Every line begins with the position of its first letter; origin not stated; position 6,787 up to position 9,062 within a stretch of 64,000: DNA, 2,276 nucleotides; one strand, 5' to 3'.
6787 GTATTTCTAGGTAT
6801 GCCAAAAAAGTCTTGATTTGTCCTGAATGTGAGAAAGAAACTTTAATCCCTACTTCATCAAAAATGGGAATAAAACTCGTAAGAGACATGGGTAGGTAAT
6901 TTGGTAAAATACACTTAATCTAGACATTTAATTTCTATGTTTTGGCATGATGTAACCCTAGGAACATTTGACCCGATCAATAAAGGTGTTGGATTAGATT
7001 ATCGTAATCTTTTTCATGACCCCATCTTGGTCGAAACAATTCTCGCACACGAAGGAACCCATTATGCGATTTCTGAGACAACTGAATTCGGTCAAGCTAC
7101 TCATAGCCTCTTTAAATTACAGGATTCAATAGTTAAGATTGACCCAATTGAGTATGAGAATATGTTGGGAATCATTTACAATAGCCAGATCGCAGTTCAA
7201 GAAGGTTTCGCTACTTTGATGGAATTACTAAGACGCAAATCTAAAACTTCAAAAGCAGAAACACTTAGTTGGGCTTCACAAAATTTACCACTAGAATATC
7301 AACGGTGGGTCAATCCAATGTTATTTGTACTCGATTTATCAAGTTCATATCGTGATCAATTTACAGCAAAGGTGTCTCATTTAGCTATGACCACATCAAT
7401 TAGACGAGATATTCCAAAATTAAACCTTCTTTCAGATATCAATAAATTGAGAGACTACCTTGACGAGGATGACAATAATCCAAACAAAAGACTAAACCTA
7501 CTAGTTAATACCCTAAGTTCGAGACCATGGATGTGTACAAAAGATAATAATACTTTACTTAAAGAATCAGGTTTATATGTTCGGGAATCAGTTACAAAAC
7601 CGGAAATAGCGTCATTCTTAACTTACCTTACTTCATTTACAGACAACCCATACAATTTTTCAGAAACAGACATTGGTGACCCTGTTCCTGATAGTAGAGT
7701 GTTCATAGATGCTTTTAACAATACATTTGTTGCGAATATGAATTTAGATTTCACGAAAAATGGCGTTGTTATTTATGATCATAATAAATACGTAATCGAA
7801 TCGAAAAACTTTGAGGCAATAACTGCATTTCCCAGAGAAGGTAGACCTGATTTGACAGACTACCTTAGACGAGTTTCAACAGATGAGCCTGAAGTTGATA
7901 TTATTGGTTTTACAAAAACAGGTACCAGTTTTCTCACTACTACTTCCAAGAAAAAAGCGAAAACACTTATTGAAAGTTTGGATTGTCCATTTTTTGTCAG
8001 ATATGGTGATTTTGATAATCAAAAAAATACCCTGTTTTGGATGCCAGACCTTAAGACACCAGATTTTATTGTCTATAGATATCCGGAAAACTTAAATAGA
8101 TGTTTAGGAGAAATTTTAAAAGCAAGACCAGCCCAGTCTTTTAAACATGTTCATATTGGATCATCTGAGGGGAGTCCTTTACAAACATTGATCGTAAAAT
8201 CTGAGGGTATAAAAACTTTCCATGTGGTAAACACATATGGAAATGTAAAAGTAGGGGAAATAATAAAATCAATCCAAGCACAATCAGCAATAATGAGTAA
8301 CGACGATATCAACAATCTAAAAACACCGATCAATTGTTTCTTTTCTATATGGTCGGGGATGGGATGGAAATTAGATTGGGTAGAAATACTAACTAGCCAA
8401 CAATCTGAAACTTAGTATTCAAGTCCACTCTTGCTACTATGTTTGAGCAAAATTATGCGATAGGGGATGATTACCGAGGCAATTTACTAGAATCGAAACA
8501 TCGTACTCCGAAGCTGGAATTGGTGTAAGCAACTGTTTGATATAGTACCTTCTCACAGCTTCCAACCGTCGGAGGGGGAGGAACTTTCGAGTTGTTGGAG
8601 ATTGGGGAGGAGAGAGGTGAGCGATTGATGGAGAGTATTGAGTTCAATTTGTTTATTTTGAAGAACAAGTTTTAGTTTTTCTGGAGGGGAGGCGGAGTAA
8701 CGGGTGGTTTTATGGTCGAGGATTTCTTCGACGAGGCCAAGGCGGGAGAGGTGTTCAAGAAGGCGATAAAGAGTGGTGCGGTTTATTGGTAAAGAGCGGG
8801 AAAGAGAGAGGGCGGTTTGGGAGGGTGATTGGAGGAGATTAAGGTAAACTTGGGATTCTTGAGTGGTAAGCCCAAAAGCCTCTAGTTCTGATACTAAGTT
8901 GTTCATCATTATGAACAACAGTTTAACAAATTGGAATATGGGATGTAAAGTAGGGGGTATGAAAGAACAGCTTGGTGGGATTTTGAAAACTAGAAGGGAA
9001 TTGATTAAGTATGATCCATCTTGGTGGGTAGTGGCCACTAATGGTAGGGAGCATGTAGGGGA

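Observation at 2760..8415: The cargo of the element looks like a defence island: KAP NTPase, XRE regulator, Zn-ribbon membrane protein and HExxH protein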

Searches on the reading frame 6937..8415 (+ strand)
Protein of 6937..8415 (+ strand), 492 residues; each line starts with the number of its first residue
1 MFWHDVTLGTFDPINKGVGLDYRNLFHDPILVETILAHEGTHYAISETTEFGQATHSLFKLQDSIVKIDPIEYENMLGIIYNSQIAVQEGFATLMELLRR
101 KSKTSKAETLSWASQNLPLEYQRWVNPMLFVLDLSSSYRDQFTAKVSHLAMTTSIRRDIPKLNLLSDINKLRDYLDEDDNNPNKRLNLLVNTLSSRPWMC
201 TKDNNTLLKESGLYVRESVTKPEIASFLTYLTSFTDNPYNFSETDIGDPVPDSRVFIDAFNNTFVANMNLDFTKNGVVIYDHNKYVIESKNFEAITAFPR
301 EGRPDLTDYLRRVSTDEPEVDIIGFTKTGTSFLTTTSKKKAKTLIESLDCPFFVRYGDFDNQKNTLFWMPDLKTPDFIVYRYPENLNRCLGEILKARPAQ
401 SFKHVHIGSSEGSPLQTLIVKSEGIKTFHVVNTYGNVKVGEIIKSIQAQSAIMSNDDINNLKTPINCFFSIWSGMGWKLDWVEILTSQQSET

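Call 4: search_protein_families(library=pfam, proteins=[window:6937-8415:+], max_evalue=0.1)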
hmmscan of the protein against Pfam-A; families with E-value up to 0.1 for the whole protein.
window:6937-8415:+ (492 aa): 0 families

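Call 5: search_protein_families(library=padloc, proteins=[window:6937-8415:+], max_evalue=0.1)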
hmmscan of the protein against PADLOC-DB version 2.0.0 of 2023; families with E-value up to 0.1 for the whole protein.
window:6937-8415:+ (492 aa): 0 families

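Call 6: search_protein_families(library=ncbifam, proteins=[window:6937-8415:+], max_evalue=0.1)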
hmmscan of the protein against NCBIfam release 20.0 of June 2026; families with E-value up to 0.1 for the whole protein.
window:6937-8415:+ (492 aa): 1 family
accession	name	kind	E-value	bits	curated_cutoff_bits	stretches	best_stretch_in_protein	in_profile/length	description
NF001247.0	PRK00218.1-3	equivalog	0.082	12.1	334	0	74-152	48-124/207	high frequency lysogenization protein HflD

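Call 7: search_protein_families(library=phrogs, proteins=[window:6937-8415:+], max_evalue=0.1)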
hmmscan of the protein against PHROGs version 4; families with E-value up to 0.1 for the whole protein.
window:6937-8415:+ (492 aa): 1 family
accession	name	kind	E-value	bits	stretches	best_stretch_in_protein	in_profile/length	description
phrog_13484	-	head and packaging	0.091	12.7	0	116-181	252-317/428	virion structural protein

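Call 11: find_homologous_proteins(query=window:6937-8415:+)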
Query window:6937-8415:+ (492 aa): 10 proteins with E <= 0.001 among 8000 candidates.
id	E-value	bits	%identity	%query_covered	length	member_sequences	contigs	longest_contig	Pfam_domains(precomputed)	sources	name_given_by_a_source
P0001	0.0e+0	1127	100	100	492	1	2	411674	-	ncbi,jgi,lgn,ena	ncbi:MAG: hypothetical protein WCV93_01180 [Candidatus Shapirobacteria bacterium]|jgi:hypothetical p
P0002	4.7e-108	380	38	99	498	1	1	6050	-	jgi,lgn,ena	-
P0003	3.7e-103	364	36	98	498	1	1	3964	-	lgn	-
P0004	7.1e-102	360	36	99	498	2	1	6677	-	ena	-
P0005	8.8e-101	356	36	98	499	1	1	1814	-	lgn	-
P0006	1.3e-100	356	36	99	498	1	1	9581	-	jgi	-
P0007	7.9e-88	314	33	99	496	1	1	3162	-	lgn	-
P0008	1.3e-77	280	31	99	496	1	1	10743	-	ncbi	-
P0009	8.5e-71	257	30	99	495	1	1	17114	-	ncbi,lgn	-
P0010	1.0e-69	254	31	100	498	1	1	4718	-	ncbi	-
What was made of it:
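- The truncated gene downstream of the second Zn-ribbon gene did not appear among HExxH homologues in call 11, which weakly argues against a fixed pair.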

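Call 12: find_encoding_contigs(protein=P0009, flank=10000, max_places=3)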
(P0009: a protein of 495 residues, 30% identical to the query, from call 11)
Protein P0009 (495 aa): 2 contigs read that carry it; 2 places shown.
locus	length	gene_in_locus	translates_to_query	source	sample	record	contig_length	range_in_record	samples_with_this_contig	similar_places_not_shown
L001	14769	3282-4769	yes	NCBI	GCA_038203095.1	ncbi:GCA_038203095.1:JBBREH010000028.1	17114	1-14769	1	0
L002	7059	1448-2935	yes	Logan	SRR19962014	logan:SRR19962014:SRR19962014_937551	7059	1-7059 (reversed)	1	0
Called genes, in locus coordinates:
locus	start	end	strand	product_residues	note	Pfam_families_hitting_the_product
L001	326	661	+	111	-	-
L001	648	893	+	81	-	PF07927:HicA_toxin (weak)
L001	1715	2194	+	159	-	-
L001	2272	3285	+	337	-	-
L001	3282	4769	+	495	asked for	-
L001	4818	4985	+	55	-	-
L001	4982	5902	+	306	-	-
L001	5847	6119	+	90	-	-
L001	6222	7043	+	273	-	PF13411:MerR_1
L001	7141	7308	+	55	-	-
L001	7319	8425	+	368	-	PF00239:Resolvase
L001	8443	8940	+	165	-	-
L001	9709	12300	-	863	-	PF01841:Transglut_core, PF00092:VWA (weak), PF13519:VWA_2 (weak)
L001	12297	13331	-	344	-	PF00078:RVT_1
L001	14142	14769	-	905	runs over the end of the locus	PF07728:AAA_5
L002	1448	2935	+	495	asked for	-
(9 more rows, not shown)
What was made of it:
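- A 337-aa gene overlaps the HExxH gene by 4 nt in L001 (call 12).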

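Call 13: find_encoding_contigs(protein=P0008, flank=10000, max_places=3)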
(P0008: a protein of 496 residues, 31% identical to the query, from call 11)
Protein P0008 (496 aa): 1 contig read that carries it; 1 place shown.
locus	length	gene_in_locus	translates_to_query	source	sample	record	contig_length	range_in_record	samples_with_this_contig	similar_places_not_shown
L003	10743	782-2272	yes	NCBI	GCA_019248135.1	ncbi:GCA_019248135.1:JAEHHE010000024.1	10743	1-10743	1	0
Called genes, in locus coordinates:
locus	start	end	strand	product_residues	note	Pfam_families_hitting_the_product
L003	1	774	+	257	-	?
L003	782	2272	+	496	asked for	-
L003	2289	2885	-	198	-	-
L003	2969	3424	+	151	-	PF16677:GP3_package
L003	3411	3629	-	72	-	PF12844:HTH_19 (weak), PF13560:HTH_31, PF01381:HTH_3, PF13443:HTH_26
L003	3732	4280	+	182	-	-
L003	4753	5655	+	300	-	PF13730:HTH_36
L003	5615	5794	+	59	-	-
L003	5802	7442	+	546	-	PF00239:Resolvase, PF07508:Recombinase, PF13408:Zn_ribbon_recom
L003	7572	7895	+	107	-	-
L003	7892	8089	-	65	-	PF13693:HTH_35 (weak), PF12844:HTH_19, PF13443:HTH_26, PF13560:HTH_31, PF01381:HTH_3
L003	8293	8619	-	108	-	PF01638:HxlR, PF22166:WHD_ArnR1 (weak)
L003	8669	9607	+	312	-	PF08240:ADH_N, PF00107:ADH_zinc_N, PF13602:ADH_zinc_N_2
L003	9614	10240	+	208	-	PF02589:LUD_dom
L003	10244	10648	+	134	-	-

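Call 14: find_encoding_contigs(protein=P0006, flank=10000, max_places=3)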
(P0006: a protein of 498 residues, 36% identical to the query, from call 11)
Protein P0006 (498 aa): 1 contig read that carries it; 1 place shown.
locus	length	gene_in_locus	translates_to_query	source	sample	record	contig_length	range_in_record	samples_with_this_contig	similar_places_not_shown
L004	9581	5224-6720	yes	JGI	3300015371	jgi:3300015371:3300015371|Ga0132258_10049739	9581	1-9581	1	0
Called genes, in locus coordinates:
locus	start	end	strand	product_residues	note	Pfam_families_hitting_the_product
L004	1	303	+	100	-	?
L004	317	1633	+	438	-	PF18895:T4SS_pilin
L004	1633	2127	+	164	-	PF12666:PrgI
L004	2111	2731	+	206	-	PF26593:TraC-like (weak)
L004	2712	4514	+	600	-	PF01935:DUF87, PF12846:AAA_10, PF19044:P-loop_TraG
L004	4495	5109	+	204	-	PF01551:Peptidase_M23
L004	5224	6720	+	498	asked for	-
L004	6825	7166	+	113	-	-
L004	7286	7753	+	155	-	-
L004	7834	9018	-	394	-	-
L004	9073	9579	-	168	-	?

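Call 25: predict_structure(alignment_id=A1)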
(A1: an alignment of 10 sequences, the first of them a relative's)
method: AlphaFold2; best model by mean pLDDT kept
length: 492 residues; sequences in the alignment: 10
mean_pLDDT: 85.3   pTM: 0.81
mean pLDDT of the five models: 85.3, 80.3, 78.2, 77.9, 76.6
residues with pLDDT >= 90: 241; 70-90: 193; 50-70: 46; < 50: 12
segments of 3 or more residues with pLDDT < 50: 1-7, 490-492
pLDDT, mean of each block of 10 residues (from residue 1): 47 74 74 86 88 90 87 92 93 93 94 89 94 94 93 95 95 95 97 95 95 90 96 93 86 71 71 61 81 87 61 72 80 86 89 88 88 92 89 91 87 83 91 85 93 92 88 70 73 37
secondary structure, 60 per line:
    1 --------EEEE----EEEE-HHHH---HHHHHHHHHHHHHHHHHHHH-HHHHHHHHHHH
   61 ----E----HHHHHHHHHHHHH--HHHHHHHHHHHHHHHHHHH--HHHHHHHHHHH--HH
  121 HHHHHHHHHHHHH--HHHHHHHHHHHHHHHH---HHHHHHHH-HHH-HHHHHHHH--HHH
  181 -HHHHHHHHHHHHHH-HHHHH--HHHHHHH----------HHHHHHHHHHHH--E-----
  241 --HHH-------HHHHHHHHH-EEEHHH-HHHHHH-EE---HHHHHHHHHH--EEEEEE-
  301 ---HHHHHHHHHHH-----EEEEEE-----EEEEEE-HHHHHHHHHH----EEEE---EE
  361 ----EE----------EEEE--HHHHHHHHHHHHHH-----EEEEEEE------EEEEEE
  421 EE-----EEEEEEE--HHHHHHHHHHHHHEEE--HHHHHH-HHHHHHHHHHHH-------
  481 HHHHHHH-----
elements in order: E9-12 E17-20 H22-25 H29-48 H50-60 H70-82 H85-103 H106-116 H119-133 H136-151 H155-162 H168-175 H182-195 H197-201 H204-210 H221-232 H253-261 E263-265 H270-275 H282-291 E294-299 H304-314 E320-325 E331-336 H338-347 E352-355 E377-380 H383-396 E402-408 E415-422 E428-434 H437-449 E450-452 H455-460 H462-473 H481-487
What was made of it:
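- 6937..8415 (+): 492-aa predicted cytoplasmic gluzincin-like metallopeptidase. The HEGTH motif is at 7048-7062 and the invariant QEG at 7198-7206. AF2 pLDDT 85 and pTM 0.81 (call 25).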

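Call 26: search_protein_representatives(alignment_id=A1)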
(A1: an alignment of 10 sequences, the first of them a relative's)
Query: 10 sequences, 498 profile positions. Proteins with E-value up to 0.001 (for the whole library): 179; up to 1e-10: 105; up to 1e-30: 85. The best 150 are listed.
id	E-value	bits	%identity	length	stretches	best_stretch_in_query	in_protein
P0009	4.8e-219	744.4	-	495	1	1-497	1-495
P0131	1.3e-212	723.2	-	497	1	2-497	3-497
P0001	2.1e-207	706.0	-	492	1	3-493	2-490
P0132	2.2e-197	673.0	-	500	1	1-498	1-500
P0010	2.2e-197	673.0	-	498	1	2-497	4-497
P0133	7.1e-171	585.5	-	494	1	1-497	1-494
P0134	3.0e-170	583.5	-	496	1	1-498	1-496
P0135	8.0e-169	578.8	-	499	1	3-498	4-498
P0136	8.5e-167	572.1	-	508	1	1-497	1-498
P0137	2.6e-166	570.5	-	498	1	4-498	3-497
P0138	1.1e-165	568.4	-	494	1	1-497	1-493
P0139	1.8e-162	557.8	-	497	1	2-492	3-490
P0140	1.7e-161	554.6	-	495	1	2-495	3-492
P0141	4.4e-159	546.6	-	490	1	1-498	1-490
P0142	5.6e-157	539.7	-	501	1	2-498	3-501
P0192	4.3e-54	200.3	-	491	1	9-484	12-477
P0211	5.1e-32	127.5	-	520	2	8-274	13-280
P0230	6.5e-11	57.9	-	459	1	35-197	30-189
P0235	3.0e-08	49.1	-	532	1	4-195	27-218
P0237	4.2e-08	48.6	-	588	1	22-203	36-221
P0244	3.1e-07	45.7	-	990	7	20-83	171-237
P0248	4.6e-07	45.2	-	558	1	8-214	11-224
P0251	1.1e-06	43.9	-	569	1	31-199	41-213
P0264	8.2e-06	41.1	-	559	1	30-195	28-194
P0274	2.5e-05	39.5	-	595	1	25-194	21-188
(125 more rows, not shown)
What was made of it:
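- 6937..8415 (+): The family has 85 clusters at E <= 1e-30 (call 26).
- Family size (call 26).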

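Call 29: search_protein_families(library=pfam, proteins=[P0230, P0235, P0237, P0244, P0248, P0251, P0264, P0274, P0192, P0211], max_evalue=0.01)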
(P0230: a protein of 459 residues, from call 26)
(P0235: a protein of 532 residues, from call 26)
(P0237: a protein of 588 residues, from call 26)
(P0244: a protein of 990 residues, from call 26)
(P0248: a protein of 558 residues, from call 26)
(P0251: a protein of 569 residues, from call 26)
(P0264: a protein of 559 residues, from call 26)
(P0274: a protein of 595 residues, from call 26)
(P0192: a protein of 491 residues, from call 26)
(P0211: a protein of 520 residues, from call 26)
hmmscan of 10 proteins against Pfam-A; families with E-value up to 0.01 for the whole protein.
P0230 (459 aa): 0 families

P0235 (532 aa): 0 families

P0237 (588 aa): 0 families

P0244 (990 aa): 15 families
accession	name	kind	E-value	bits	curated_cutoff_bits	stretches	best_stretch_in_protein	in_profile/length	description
PF19698.5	DUF6197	-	1.1e-57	193.5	24.6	7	32-128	8-109/111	Family of unknown function (DUF6197)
PF24257.1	DUF7458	-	3.6e-24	85.3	27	0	558-590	16-44/53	Family of unknown function (DUF7458)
PF15687.10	NRIP1_repr_1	-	1.1e-09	38.9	27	0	576-616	39-80/305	Nuclear receptor-interacting protein 1 repression 1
PF19585.4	DUF6092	-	1.4e-08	35.4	28.7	0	314-351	43-80/86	Family of unknown function (DUF6092)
PF19383.4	DUF5958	-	6.2e-07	30.2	23.6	0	649-698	8-57/125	Family of unknown function (DUF5958)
PF07746.16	LigA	-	2.8e-06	27.8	25.3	0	343-372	30-59/87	Aromatic-ring-opening dioxygenase LigAB, LigA subunit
PF06374.16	NDUF_C2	-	8.9e-06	26.4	24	0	728-766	14-52/109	NADH-ubiquinone oxidoreductase subunit b14.5b (NDUFC2)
PF15600.11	Imm64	-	9.1e-06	26.1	25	0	704-798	49-141/207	Immunity protein 64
PF05160.18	DSS1_SEM1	-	1.4e-05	25.5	32.2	0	710-724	34-48/60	DSS1/SEM1 family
PF25537.1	DUF7921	-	0.00016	22.4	27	0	79-94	12-27/40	Domain of unknown function (DUF7921)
PF02495.22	TGBp3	-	0.00019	21.5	27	0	183-193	26-36/59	Triple gene block 3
PF20729.2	PE-PGRS_C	-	0.00022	21.1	33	0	578-622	204-248/265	PE-PGRS C-terminal aspartyl peptidase-like domain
PF17956.6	NAPRTase_C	-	0.00023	22.1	23.3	0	515-555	55-95/111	Nicotinate phosphoribosyltransferase C-terminal domain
PF24502.1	Ig_TMEM131homol_3rd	-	0.0012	19.8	27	0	214-234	3-23/97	TMEM131 homolog third Ig-like domain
PF05635.17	23S_rRNA_IVP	-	0.0029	18.2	33.8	0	142-173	14-45/106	23S rRNA-intervening sequence protein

P0248 (558 aa): 0 families

P0251 (569 aa): 0 families

P0264 (559 aa): 0 families

P0274 (595 aa): 0 families

P0192 (491 aa): 0 families

P0211 (520 aa): 1 family
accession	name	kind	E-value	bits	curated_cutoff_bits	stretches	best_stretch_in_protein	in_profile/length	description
PF02810.21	SEC-C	-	5e-09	36.3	20.4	1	502-519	1-18/19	SEC-C motif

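Call 32: fold_search(model_id=the predicted structure, library=pdb)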
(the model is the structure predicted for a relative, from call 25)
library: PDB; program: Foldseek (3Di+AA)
matches with E <= 10: 311; with E <= 0.001: 0
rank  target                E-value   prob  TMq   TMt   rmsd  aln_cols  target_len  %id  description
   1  8oh6_CF               4.0e-01  0.87  0.11  0.52   4.4        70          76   11  Crystal structure of the Candida albicans 80S ribosome in complex with Paromomycin (500umol) (released 2024-10-02)
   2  5ovn_A                4.8e-01  0.11  0.09  0.09  16.7       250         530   10  Crystal Structure of FIV Reverse Transcriptase (released 2018-01-17)
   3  7btb_k                5.0e-01  0.92  0.12  0.59   5.1        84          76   13  Cryo-EM structure of pre-60S ribosome from Saccharomyces cerevisiae rpl4delta63-87 strain at 3.22 Angstroms resolution (released 2020-10-28)
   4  4v6x_Ck               6.3e-01  0.94  0.11  0.60   3.4        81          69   12  Structure of the human 80S ribosome (released 2014-07-09)
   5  9j9h_d                7.3e-01  0.96  0.12  0.65   3.7        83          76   14  High-resolution cryo-EM structure of the Plasmodium falciparum 80S ribosome bound to RACK1 and E-tRNA (released 2025-06-04)
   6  7pzy_AL               8.0e-01  0.47  0.11  0.47   4.7        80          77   12  Structure of the vacant Candida albicans 80S ribosome (released 2022-05-18)
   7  9qmf_B                8.0e-01  0.06  0.07  0.10  14.8       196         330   12  Pseudomonas putida 4-hydroxyphenylpyruvate dioxygenase in complex with Tembotrione (Mn) (released 2026-04-08)
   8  6zj3_Lz               8.3e-01  0.77  0.11  0.57   3.3        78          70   13  Cryo-EM structure of the highly atypical cytoplasmic ribosome of Euglena gracilis (released 2020-10-07)
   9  5trw                  8.3e-01  0.15  0.15  0.21  11.7       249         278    8  Crystal structure of Pyridoxamine kinase PDXY from Burkholderia xenovorans (released 2016-11-09)
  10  8qc8_D                8.3e-01  0.03  0.07  0.09  20.4       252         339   10  Crystal structure of NAD-dependent glycoside hydrolase from Flavobacterium sp. (strain K172) in complex with co-factor (released 2023-12-27)
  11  1t47_A                8.7e-01  0.08  0.09  0.11  15.8       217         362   10  Structure of fe2-HPPD bound to NTBC (released 2004-06-15)
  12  4uyj_B                9.2e-01  0.35  0.10  0.40   5.7        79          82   13  Crystal structure of a Signal Recognition Particle Alu domain in the elongation arrest conformation (released 2014-11-05)
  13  1ss4_A                9.2e-01  0.08  0.09  0.20  13.3       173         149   10  Crystal Structure of the Glyoxalase Family Protein APC24694 from Bacillus cereus (released 2004-08-03)
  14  8ove_Bp               9.6e-01  0.28  0.09  0.38   4.8        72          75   14  CRYO-EM STRUCTURE OF TRYPANOSOMA BRUCEI PROCYCLIC FORM 80S RIBOSOME : TB11CS6H1 snoRNA mutant (released 2023-11-29)
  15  4ue5_E                1.1e+00  0.84  0.12  0.59   3.4        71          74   17  Structural basis for targeting and elongation arrest of Bacillus signal recognition particle (released 2015-09-09)
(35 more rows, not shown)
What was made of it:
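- Foldseek against the PDB found nothing significant (call 32).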

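Call 33: find_related_loci(query=A1, collection=genome_contigs, flank=10000)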
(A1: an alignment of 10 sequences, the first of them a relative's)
Query A1 (492 aa) in genome_contigs; peptide patterns used: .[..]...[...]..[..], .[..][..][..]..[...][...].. (x = any residue, [..] = any of these).
31 stretches matched a pattern; 11 encode a relative of the query (tblastn E <= 1e-3); 11 distinct loci.
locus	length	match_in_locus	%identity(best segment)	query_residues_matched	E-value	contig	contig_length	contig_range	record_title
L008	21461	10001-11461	41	1-485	1e-124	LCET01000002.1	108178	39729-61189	MAG: Candidatus Woesebacteria bacterium GW2011_GWC1_42_9 UV51_C0002, whole genome shotgun sequence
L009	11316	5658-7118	40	1-485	4e-120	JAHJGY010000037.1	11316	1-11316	MAG: Patescibacteria group bacterium isolate Modern_marine_glass_biofilm.mb.91 Modern_marine_glas.mb.91_k141_396098, who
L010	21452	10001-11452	35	3-485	2e-105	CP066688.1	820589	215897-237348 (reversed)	MAG: Candidatus Daviesbacteria bacterium isolate NC_groundwater_497_Ag_S-0.1um_39_22 chromosome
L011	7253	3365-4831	32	3-490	3e-84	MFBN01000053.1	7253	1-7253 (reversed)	MAG: Candidatus Curtissbacteria bacterium RIFCSPLOWO2_01_FULL_37_9 rifcsplowo2_01_scaffold_83327, whole genome shotgun s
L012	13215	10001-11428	30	9-483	6e-77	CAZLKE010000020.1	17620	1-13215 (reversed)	MAG TPA_asm: uncultured Gammaproteobacteria bacterium isolate SRP050083_co1_414 genome assembly, contig: NODE_1309_lengt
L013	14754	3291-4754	30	3-489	6e-77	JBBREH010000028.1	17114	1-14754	MAG: Candidatus Doudnabacteria bacterium isolate Co_metawrap_2493 Cmw_2493_k141_12584390_length_17114_cov_25.9882, whole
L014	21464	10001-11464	28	3-485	7e-75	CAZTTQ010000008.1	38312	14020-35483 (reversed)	MAG TPA_asm: uncultured Gammaproteobacteria bacterium isolate SRP278252_co2_124 genome assembly, contig: NODE_2012_lengt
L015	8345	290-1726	32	2-481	1e-76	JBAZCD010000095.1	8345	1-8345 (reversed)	MAG: Pedobacter sp. isolate SO_2017_GW1_128 NODE_32035_length_8345_cov_1.107569_OW334_2017, whole genome shotgun sequenc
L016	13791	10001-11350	29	9-452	2e-66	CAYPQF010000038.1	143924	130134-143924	MAG TPA_asm: uncultured Gammaproteobacteria bacterium isolate binchicken_co23_77 genome assembly, contig: k141_384365, w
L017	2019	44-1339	30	66-487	1e-61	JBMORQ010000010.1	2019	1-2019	MAG: Patescibacteria group bacterium isolate Betzabe_MAG184 MAG184_10, whole genome shotgun sequence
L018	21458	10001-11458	31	2-489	8e-80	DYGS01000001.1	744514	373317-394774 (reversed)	MAG TPA_asm: Candidatus Microgenomatus sp. isolate BE2012_5_35_30 Afr_mines_BE2012_3_length_744514_cov_13_281153, whole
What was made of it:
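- Three HExxH loci come from MAGs labelled Gammaproteobacteria and one from a Pedobacter MAG (call 33).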

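Call 102: search_solved_structures(query=L042:965-1867:+, max_evalue=1)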
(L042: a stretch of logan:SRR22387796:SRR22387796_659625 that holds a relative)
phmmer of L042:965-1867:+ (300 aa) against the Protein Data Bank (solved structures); distinct sequences matched with E-value up to 1: 1.
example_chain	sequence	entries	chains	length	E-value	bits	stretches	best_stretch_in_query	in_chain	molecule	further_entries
2m6r_A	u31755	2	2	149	0.42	13.2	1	198-234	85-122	Flavodoxin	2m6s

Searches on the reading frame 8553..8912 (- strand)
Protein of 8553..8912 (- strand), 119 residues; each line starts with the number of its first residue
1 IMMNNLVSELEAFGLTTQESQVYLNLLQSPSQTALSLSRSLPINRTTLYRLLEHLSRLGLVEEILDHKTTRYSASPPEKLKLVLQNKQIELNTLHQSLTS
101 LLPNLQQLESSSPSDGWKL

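Call 4: search_protein_families(library=pfam, proteins=[window:8553-8912:-], max_evalue=0.1)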
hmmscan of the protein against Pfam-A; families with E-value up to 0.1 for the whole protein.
window:8553-8912:- (119 aa): 11 families
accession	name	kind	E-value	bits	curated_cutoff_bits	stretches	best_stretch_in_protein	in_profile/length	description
PF01978.25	TrmB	-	1e-14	54.6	25.6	1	10-78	1-68/68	Sugar-specific transcriptional regulator TrmB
PF13463.12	HTH_27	-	0.00057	20.5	22.2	1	15-76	1-66/68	Winged helix DNA-binding domain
PF09339.16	HTH_IclR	-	0.0023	18.1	22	1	37-62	24-49/52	IclR helix-turn-helix domain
PF12840.13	HTH_20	-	0.0035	17.7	27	1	26-63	13-50/51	Helix-turn-helix domain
PF25213.1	HVO_A0261_N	-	0.022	15.1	35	1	24-64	17-57/86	HVO_A0261 N-terminal domain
PF01475.25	FUR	-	0.03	14.9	23.1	1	39-75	37-74/121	Ferric uptake regulator family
PF03551.20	PadR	-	0.031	14.7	27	0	41-64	27-50/75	Transcriptional regulator PadR-like family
PF03965.22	Penicillinase_R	-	0.035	14.9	22.6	1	20-115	6-105/115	Penicillinase repressor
PF08100.18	Dimerisation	-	0.053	13.8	25.6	1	32-76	41-85/93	O-methyltransferase dimerisation domain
PF06657.18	Cep57_MT_bd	-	0.066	14.1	31.3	1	69-112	2-45/77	Centrosome microtubule-binding domain of Cep57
PF12802.13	MarR_2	-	0.081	13.5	27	0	13-63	1-52/61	MarR family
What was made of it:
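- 8553..8909 (-): N-terminal fragment of the disrupted host trmB-like gene. It ends in 6 element-derived codons and a stop. PF01978 TrmB at 1e-14 (call 4).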
